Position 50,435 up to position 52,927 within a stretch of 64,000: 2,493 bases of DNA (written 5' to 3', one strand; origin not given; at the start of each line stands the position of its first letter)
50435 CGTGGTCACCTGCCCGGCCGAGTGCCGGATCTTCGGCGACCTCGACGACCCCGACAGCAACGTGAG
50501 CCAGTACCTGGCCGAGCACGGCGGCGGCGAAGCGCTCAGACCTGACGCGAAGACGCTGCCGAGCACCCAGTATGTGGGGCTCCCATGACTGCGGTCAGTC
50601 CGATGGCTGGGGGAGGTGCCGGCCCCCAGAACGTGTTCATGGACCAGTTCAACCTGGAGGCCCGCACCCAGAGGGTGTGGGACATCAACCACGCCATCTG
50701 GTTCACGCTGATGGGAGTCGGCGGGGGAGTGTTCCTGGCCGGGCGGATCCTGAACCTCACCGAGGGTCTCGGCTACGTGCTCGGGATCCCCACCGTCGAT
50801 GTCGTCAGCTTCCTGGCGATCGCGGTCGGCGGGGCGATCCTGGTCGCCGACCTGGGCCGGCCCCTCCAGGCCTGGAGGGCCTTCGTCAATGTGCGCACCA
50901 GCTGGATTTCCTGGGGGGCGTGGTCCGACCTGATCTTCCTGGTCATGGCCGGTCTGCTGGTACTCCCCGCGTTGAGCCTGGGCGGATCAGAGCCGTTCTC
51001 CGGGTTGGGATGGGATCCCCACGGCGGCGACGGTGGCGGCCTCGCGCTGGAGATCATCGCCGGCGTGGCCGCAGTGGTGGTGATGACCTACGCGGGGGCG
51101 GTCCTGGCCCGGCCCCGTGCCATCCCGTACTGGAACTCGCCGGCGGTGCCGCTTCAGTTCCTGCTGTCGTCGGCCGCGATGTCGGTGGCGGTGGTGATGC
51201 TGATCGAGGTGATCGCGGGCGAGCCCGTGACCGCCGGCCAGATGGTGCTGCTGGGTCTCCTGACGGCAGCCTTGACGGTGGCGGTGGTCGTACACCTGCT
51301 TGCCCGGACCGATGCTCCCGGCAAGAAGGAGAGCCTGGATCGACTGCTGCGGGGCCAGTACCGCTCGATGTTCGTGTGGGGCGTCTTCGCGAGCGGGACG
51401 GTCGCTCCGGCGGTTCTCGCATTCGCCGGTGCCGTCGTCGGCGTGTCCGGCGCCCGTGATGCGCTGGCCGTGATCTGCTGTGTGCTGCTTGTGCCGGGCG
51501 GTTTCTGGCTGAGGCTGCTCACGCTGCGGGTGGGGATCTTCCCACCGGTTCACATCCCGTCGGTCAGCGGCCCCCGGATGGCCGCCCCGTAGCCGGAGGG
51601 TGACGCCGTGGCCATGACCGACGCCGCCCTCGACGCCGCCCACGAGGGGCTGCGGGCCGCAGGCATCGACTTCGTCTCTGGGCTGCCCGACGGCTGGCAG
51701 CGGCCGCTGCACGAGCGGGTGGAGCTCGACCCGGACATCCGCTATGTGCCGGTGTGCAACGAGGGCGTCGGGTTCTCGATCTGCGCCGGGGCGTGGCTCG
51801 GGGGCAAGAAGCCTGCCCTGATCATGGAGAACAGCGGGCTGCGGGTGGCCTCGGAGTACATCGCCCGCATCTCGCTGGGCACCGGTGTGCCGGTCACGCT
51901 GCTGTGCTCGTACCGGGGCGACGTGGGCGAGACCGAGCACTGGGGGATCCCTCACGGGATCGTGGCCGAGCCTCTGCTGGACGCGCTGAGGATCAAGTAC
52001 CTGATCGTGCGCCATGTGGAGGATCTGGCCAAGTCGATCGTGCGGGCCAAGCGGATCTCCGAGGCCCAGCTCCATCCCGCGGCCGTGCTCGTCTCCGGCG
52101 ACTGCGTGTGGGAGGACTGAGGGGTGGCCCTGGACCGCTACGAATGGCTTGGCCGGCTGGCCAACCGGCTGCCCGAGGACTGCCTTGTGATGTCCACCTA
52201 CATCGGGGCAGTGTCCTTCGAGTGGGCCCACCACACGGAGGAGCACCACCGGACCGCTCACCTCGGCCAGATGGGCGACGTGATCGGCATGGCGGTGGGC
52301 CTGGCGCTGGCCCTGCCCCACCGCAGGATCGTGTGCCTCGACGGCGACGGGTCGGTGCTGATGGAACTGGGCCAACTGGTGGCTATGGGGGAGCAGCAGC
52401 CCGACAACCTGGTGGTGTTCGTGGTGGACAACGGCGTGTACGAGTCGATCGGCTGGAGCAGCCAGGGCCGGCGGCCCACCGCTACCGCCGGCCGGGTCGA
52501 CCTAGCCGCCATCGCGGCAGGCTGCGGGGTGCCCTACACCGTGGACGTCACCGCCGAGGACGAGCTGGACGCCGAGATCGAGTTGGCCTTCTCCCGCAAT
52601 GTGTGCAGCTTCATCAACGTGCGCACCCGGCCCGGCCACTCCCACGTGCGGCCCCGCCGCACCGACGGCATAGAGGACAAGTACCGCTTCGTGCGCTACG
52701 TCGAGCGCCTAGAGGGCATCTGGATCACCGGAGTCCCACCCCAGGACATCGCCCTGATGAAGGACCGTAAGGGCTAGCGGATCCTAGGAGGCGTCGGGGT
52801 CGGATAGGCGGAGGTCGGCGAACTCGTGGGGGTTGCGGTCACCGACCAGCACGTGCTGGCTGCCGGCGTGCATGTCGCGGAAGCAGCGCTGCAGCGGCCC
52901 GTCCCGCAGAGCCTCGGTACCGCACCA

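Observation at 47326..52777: Tat-less three-subunit molybdoenzyme (SoeABC-like architecture) directly followed by a split ThDP decarboxylase (ComDE-like)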

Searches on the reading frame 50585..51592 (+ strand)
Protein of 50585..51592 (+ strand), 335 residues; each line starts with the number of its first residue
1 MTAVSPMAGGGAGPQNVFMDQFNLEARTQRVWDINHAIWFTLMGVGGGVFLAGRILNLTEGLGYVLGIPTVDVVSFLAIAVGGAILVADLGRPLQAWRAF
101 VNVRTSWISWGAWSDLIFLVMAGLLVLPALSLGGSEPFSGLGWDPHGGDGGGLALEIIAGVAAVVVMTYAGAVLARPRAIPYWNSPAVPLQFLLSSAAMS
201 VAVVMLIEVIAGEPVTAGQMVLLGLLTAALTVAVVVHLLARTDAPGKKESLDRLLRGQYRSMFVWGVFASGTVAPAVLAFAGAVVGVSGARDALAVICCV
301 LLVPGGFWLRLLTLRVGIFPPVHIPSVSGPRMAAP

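Call 8: search_protein_families(library=pfam, proteins=[window:50585-51592:+], max_evalue=0.01)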
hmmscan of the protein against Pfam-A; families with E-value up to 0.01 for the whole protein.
window:50585-51592:+ (335 aa): 2 families
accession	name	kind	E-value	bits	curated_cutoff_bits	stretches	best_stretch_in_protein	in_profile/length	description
PF03916.19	NrfD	-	1.2e-17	65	25.8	1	27-318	6-309/313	Polysulphide reductase, NrfD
PF04976.17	DmsC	-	0.005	16.7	22.3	0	48-239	22-199/275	DMSO reductase anchor subunit (DmsC)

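Call 9: search_protein_families(library=ncbifam, proteins=[window:50585-51592:+], max_evalue=0.01)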
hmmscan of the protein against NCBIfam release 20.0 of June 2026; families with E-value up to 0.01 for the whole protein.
window:50585-51592:+ (335 aa): 2 families
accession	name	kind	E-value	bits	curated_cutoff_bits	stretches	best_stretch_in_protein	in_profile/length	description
TIGR03148.1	cyt_nit_nrfD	equivalog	1e-07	31.6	347.6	1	154-315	143-309/316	cytochrome c nitrite reductase subunit NrfD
NF008133.1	PRK10881.1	equivalog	0.002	17.6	450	1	175-311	194-328/377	Ni/Fe-hydrogenase cytochrome b subunit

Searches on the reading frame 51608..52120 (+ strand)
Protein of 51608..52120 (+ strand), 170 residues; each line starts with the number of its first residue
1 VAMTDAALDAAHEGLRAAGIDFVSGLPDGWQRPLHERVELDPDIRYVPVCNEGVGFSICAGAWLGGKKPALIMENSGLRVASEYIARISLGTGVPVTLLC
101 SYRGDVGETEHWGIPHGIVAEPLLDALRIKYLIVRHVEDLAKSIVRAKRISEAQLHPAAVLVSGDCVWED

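Call 8: search_protein_families(library=pfam, proteins=[window:51608-52120:+], max_evalue=0.01)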
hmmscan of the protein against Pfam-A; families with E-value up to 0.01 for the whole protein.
window:51608-52120:+ (170 aa): 1 family
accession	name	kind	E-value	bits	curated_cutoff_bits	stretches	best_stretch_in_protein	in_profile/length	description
PF02776.23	TPP_enzyme_N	-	0.00084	19.5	26.8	1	13-77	9-73/119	Thiamine pyrophosphate enzyme, N-terminal TPP binding domain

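Call 9: search_protein_families(library=ncbifam, proteins=[window:51608-52120:+], max_evalue=0.01)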
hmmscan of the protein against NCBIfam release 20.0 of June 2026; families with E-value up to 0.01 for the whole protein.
window:51608-52120:+ (170 aa): 2 families
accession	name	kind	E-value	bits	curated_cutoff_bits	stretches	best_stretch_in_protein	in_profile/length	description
TIGR03845.1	sulfopyru_alph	equivalog_domain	5.9e-27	94.5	147.95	1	13-164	6-157/160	sulfopyruvate decarboxylase subunit alpha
TIGR03297.1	Ppyr-DeCO2ase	equivalog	1.3e-16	60.6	312.5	1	19-167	1-155/360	phosphonopyruvate decarboxylase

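Call 34: search_solved_structures(query=window:51608-52120:+, max_evalue=0.1, show_alignments=1)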
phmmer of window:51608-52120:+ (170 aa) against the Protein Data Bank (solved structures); distinct sequences matched with E-value up to 0.1: 4.
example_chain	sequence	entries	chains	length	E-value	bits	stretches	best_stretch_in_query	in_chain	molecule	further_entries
9u8q_A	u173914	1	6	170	5.8e-21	78.1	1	10-120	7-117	Thiamine pyrophosphate enzyme N-terminal TPP-binding domain-containing protein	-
9u8r_A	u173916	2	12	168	6.4e-21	78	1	10-120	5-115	Thiamine pyrophosphate enzyme N-terminal TPP-binding domain-containing protein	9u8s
9iz3_A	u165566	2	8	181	4.1e-10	42.8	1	29-163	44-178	Putative phosphonopyruvate decarboxylase alpha subunit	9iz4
6lpi_A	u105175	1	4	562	0.028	17.3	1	15-153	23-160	Acetolactate synthase isozyme 1 large subunit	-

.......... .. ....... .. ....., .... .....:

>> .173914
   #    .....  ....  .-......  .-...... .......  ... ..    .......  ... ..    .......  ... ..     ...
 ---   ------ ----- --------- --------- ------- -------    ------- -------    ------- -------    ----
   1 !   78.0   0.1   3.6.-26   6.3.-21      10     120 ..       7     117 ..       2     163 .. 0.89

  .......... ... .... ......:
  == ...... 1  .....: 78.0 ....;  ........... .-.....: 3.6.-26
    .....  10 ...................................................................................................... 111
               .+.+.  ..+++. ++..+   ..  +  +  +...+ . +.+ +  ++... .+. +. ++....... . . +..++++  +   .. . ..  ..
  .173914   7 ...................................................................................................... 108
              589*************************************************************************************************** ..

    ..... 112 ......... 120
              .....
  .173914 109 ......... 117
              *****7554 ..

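Call 53: find_homologous_proteins(query=window:51608-52120:+, max_evalue=0.00001)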
Query window:51608-52120:+ (170 aa): 508 proteins with E <= 0.00001 among 770 candidates; the best 120 are listed.
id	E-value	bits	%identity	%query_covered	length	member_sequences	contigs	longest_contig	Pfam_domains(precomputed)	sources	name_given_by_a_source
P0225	1.5e-105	368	95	100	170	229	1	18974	-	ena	-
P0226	2.2e-105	368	96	94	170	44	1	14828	-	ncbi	-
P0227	7.6e-102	356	93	99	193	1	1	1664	-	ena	-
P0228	2.0e-100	352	91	100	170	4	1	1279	-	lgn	-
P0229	1.1e-98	346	90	93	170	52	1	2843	-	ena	-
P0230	9.1e-98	343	90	92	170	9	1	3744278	-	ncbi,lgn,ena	-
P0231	8.6e-97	340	89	93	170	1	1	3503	-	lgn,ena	-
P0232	7.4e-95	333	88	100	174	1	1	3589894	-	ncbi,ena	-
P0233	1.1e-92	326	85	100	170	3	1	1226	-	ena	-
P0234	5.2e-91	321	86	98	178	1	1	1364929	-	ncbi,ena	-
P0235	3.0e-90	318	86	96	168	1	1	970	-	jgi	jgi:sulfopyruvate decarboxylase subunit alpha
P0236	4.6e-90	318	85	99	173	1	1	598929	-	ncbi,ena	-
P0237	2.1e-89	316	85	99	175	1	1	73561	-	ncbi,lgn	-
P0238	3.0e-89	315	83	99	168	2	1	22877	-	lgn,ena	-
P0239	6.9e-88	311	85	99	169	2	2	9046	-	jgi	jgi:sulfopyruvate decarboxylase subunit alpha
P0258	7.3e-86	304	79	99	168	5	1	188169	-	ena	-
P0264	1.3e-85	303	80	99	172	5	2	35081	-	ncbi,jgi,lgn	ncbi:MAG: sulfopyruvate decarboxylase subunit alpha [Verrucomicrobiales bacterium]|jgi:sulfopyruvate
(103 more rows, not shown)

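Call 54: find_encoding_contigs(protein=P0264, flank=10000, max_places=2)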
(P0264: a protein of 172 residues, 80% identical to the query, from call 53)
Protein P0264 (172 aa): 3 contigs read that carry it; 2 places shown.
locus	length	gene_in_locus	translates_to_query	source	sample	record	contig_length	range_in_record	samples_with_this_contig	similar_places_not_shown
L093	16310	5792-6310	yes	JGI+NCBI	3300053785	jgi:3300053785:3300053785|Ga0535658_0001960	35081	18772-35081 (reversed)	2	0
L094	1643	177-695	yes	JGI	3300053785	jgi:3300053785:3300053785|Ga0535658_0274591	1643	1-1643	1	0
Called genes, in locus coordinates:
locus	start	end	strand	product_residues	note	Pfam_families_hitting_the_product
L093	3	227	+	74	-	?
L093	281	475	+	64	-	-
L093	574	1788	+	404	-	PF03176:MMPL, PF14329:DUF4386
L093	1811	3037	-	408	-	PF00202:Aminotran_3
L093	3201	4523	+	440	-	PF07969:Amidohydro_3 (weak), PF01979:Amidohydro_1, PF07969:Amidohydro_3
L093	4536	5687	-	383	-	PF00465:Fe-ADH, PF13685:Fe-ADH_2, PF25137:ADH_Fe_C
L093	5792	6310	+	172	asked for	-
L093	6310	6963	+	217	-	PF02775:TPP_enzyme_C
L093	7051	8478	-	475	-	PF00171:Aldedh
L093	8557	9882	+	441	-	PF01979:Amidohydro_1, PF07969:Amidohydro_3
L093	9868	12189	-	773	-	PF01315:Ald_Xan_dh_C, PF02738:MoCoBD_1, PF20256:MoCoBD_2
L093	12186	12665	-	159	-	PF00111:Fer2, PF01799:Fer2_2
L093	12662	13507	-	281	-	PF00941:FAD_binding_5, PF03450:CO_deh_flav_C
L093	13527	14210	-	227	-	-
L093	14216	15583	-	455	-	PF01979:Amidohydro_1, PF07969:Amidohydro_3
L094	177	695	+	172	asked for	-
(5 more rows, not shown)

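Call 55: find_encoding_contigs(protein=P0258, flank=10000, max_places=1)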
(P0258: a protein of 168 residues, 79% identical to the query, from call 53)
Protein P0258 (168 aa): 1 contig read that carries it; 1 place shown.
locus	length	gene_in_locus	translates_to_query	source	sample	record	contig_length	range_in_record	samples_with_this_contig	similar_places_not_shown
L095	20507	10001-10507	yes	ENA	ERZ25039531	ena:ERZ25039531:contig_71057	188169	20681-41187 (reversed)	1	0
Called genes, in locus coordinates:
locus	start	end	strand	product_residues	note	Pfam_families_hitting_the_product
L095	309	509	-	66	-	-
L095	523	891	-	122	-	-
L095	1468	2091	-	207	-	-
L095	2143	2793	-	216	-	PF00440:TetR_N (weak)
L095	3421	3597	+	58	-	-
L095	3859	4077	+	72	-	PF13309:HTH_22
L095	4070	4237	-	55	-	-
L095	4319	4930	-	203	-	PF02653:BPD_transp_2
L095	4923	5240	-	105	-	PF02653:BPD_transp_2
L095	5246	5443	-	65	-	PF02653:BPD_transp_2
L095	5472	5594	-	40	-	-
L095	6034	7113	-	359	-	PF00005:ABC_tran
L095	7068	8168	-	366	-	PF02608:Bmp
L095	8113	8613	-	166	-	-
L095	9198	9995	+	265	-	PF19112:VanA_C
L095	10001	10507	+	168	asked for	-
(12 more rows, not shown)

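Call 61: find_related_loci(query=window:51608-52120:+, collection=metagenome_contigs, flank=10000)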
Query window:51608-52120:+ (170 aa) in metagenome_contigs; peptide patterns used: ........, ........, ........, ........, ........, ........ (x = any residue, [..] = any of these).
327 stretches matched a pattern; 84 encode a relative of the query (tblastn E <= 1e-3); the best 80 are kept; 79 distinct loci.
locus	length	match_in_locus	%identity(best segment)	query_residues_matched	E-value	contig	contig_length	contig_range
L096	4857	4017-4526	96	1-170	7e-109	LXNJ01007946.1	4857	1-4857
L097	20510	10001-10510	95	1-170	5e-106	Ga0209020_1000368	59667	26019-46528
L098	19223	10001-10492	85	7-170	3e-93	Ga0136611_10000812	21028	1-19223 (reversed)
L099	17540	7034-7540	85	2-170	3e-91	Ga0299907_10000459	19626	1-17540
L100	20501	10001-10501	81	3-170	3e-88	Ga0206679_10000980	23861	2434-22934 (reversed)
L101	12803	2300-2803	80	3-170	2e-88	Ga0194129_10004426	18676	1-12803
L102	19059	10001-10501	81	3-170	3e-88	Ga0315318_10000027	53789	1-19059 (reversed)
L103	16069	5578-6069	82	7-170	7e-88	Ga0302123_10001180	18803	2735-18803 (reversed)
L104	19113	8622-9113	82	7-170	1e-87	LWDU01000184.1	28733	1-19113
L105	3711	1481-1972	80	7-170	7e-88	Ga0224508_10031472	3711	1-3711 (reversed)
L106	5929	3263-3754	81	7-170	2e-87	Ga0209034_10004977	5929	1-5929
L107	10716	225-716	81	7-170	4e-87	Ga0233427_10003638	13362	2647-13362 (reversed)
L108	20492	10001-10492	81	7-170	4e-87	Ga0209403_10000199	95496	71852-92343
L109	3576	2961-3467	79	2-170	1e-87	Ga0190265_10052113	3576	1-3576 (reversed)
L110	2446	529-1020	81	7-170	9e-90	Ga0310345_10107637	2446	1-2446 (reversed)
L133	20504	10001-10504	74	3-170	8e-82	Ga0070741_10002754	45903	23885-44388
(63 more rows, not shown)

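Call 65: search_protein_families(library=pfam, proteins=[L133:4400-5308:+, L133:5751-6386:-, L133:6389-7432:+, L133:12404-13681:+, L133:14190-15653:+, L133:15849-17213:+, L133:17210-18448:-, L133:18436-19272:-, L133:1250-2587:+, L133:2556-4298:-], max_evalue=0.00001)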
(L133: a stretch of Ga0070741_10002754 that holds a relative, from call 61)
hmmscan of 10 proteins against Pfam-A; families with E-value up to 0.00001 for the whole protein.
L133:4400-5308:+ (302 aa): 1 family
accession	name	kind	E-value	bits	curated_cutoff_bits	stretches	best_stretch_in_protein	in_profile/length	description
PF00528.27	BPD_transp_1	-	2.8e-26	92.8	26.4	1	115-288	1-178/184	Binding-protein-dependent transport system inner membrane component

L133:5751-6386:- (211 aa): 0 families

L133:6389-7432:+ (347 aa): 1 family
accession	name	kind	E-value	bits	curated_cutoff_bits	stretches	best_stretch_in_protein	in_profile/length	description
PF00962.28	A_deaminase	-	3.2e-75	253.7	27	1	12-337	1-329/330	Adenosine deaminase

L133:12404-13681:+ (425 aa): 1 family
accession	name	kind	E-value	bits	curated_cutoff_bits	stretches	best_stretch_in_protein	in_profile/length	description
PF01008.23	IF-2B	-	4.7e-63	213.5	22.4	1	136-414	2-275/280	Initiation factor 2 subunit family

L133:14190-15653:+ (487 aa): 1 family
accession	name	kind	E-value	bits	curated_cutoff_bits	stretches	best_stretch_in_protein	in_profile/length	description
PF00067.27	p450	-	8.2e-23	81.3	22.8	1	361-450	325-423/462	Cytochrome P450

L133:15849-17213:+ (454 aa): 1 family
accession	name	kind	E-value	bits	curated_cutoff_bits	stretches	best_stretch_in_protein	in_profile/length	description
PF13458.12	Peripla_BP_6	-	3.1e-34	119.6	31.7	1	90-409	16-319/343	Periplasmic binding protein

L133:17210-18448:- (412 aa): 4 families
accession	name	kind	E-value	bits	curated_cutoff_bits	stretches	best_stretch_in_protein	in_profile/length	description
PF13527.13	Acetyltransf_9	-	3.1e-29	102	25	1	8-133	2-126/127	Acetyltransferase (GNAT) domain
PF17668.7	Acetyltransf_17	-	2.5e-16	60.8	25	1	184-298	1-108/114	Acetyltransferase (GNAT) domain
PF13530.11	SCP2_2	-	6.8e-16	59.2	23.2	1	309-407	1-103/105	Sterol carrier protein domain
PF00583.31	Acetyltransf_1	-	1.2e-06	29.2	20.7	1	43-113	29-93/116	Acetyltransferase (GNAT) family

L133:18436-19272:- (278 aa): 2 families
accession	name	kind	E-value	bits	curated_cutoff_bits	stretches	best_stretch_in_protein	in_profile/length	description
PF03009.23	GDPD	-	1.2e-43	150.4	23.6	1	13-262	1-242/244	Glycerophosphoryl diester phosphodiesterase family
PF13653.12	GDPD_2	-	2.3e-08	34.7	27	1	236-260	3-27/30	Glycerophosphoryl diester phosphodiesterase family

L133:1250-2587:+ (445 aa): 1 family
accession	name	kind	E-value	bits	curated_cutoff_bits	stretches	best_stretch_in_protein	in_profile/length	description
PF09084.16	NMT1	-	1.1e-30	107.6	20.5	1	148-356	4-215/216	NMT1/THI5 like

L133:2556-4298:- (580 aa): 0 families

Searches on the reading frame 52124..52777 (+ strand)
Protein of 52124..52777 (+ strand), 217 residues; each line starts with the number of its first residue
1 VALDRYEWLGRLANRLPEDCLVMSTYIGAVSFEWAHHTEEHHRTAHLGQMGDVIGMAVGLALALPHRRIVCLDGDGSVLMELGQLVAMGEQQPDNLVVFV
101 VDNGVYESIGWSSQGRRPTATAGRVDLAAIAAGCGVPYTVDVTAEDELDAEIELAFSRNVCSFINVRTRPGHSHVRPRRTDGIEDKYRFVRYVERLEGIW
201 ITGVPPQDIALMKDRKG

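Call 8: search_protein_families(library=pfam, proteins=[window:52124-52777:+], max_evalue=0.01)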
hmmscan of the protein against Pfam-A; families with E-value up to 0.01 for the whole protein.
window:52124-52777:+ (217 aa): 1 family
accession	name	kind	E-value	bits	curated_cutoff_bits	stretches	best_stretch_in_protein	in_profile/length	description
PF02775.26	TPP_enzyme_C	-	1.3e-21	77.4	21.9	1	35-166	15-151/151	Thiamine pyrophosphate enzyme, C-terminal TPP binding domain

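Call 9: search_protein_families(library=ncbifam, proteins=[window:52124-52777:+], max_evalue=0.01)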
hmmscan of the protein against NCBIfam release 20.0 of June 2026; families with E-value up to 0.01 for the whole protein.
window:52124-52777:+ (217 aa): 42 families (the best 25 are shown)
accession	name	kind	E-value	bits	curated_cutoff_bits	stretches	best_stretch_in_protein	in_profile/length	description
TIGR03297.1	Ppyr-DeCO2ase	equivalog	3e-34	118.6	312.5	1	3-193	171-360/360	phosphonopyruvate decarboxylase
NF004813.0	PRK06163.1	equivalog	8.7e-30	103.9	240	1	3-175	13-179/202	hypothetical protein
TIGR03846.1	sulfopy_beta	equivalog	7.1e-29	101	221.5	1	5-193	1-181/182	sulfopyruvate decarboxylase subunit beta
NF006052.0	PRK08199.1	subfamily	2e-12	46.2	539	1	10-175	374-544/559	thiamine pyrophosphate protein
NF005760.0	PRK07586.1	equivalog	3.1e-12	46.2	363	1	3-166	337-512/514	acetolactate synthase large subunit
NF006016.1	PRK08155.1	equivalog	5.2e-12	45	870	1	45-168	406-532/554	acetolactate synthase large subunit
NF005485.1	PRK07092.1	equivalog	3e-11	42.8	493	1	12-169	357-519/523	benzoylformate decarboxylase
NF005470.0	PRK07064.1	equivalog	7e-10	38.6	495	1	45-166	404-527/552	thiamine pyrophosphate-binding protein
TIGR04377.1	myo_inos_iolD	equivalog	3.1e-09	36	715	1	47-172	439-578/616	3D-(3,5/4)-trihydroxycyclohexane-1,2-dione acylhydrolase (decyclizing)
NF005712.0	PRK07524.1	subfamily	5.8e-09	34.9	500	1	10-168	366-529/536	5-guanidino-2-oxopentanoate decarboxylase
NF005114.0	PRK06546.1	equivalog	7.2e-09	34.7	893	1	46-178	406-539/578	pyruvate dehydrogenase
TIGR00118.1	acolac_lg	equivalog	1.2e-08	33.9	538.35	1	38-177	400-542/557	biosynthetic-type acetolactate synthase large subunit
NF006591.0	PRK09124.1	equivalog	2.2e-08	32.8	792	1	47-169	407-530/574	ubiquinone-dependent pyruvate dehydrogenase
NF006524.0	PRK08978.1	equivalog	2.5e-08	32.7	738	1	9-103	358-455/548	acetolactate synthase 2 catalytic subunit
NF009122.0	PRK12474.1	subfamily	4.4e-08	32.4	835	1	13-118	351-465/518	hypothetical protein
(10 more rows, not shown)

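Call 33: search_solved_structures(query=window:52124-52777:+, max_evalue=0.001, show_alignments=1)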
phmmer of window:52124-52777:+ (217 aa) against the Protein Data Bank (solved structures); distinct sequences matched with E-value up to 0.001: 49.
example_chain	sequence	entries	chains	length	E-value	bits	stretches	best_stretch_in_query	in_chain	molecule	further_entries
9iz3_B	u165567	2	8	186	4e-12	49.5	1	27-144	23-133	Putative phosphonopyruvate decarboxylase beta subunit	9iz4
9u8q_G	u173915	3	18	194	1.5e-10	44.3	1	4-112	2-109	Thiamine pyrophosphate enzyme TPP-binding domain-containing protein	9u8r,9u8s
6lpi_A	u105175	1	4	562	2.2e-09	40.5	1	44-168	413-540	Acetolactate synthase isozyme 1 large subunit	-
8x3z_A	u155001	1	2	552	7.2e-08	35.6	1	42-164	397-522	CsmA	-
7orx_AAA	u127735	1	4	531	4.4e-07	33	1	17-169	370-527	Probable benzoylformate decarboxylase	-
8vzk_A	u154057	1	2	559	1.5e-05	27.9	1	6-171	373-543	Oxalyl-CoA decarboxylase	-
4k9l_A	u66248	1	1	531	1.8e-05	27.7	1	46-174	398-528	Benzoylformate decarboxylase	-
4k9k_A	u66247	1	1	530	2.5e-05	27.2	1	46-174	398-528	Benzoylformate decarboxylase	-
4k9m_A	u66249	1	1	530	2.5e-05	27.2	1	46-174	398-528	Benzoylformate decarboxylase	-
4gpe_A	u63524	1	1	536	4.2e-05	26.5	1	45-157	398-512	Benzoylformate decarboxylase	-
4k9o_A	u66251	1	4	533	6.1e-05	26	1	44-166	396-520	Benzoylformate decarboxylase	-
4k9n_A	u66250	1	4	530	6.6e-05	25.9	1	46-174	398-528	Benzoylformate decarboxylase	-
4juf_A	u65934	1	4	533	8.3e-05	25.5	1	46-166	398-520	Benzoylformate decarboxylase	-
4jua_A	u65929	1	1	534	8.4e-05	25.5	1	46-166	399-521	Benzoylformate decarboxylase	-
4jub_A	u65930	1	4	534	8.4e-05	25.5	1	46-166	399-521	Benzoylformate decarboxylase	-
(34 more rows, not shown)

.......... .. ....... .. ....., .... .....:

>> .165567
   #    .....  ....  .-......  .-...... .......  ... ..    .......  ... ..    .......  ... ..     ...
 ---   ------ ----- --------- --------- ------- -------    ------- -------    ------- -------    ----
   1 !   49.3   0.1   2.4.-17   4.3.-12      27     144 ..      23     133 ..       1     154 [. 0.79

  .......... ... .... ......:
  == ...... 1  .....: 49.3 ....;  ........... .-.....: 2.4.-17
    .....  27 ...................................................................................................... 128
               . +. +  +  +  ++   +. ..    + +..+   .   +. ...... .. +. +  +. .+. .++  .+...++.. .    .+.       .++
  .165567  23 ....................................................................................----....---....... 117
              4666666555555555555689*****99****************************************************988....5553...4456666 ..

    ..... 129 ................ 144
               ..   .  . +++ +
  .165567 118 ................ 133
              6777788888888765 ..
